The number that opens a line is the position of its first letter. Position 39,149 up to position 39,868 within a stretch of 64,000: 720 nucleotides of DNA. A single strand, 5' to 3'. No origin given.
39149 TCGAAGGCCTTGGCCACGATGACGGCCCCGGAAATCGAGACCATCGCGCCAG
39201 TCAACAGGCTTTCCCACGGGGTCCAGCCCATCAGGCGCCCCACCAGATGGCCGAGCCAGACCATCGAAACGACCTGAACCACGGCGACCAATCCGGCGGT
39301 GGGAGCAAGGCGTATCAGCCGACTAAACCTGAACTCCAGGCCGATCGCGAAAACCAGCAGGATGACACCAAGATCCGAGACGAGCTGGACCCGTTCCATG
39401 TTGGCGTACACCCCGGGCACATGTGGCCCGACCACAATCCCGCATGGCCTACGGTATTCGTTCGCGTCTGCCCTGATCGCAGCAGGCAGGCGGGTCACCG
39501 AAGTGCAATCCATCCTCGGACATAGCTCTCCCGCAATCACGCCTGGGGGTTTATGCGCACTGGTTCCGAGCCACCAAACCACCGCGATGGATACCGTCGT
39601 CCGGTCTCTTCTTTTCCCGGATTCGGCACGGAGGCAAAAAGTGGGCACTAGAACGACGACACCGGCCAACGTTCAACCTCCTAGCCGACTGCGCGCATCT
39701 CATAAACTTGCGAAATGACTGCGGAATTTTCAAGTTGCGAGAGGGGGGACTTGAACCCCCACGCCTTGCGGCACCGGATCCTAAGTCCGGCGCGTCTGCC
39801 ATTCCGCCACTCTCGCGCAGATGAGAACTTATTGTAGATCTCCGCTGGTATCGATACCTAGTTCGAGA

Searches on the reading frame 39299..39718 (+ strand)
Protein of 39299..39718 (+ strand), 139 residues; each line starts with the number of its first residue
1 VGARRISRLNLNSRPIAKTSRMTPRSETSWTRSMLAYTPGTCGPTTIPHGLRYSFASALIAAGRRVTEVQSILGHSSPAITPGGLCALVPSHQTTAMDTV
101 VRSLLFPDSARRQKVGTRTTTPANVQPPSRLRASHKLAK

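Call 28: search_protein_families(library=pfam, proteins=[window:39299-39718:+], max_evalue=0.1)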
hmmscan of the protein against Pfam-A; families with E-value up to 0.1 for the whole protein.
window:39299-39718:+ (139 aa): 1 family
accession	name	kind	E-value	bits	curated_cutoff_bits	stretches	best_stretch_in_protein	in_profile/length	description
PF00589.27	Phage_integrase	-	5e-06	26.8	27.1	1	45-81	126-162/172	Phage integrase family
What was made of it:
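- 39431..39541 (+): Context: C-terminal fragment of a tyrosine recombinase (phage integrase family), only profile positions 126-162 of 172. call 28 (E 5e-6, 26.8 bits, cut-off 27.1)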
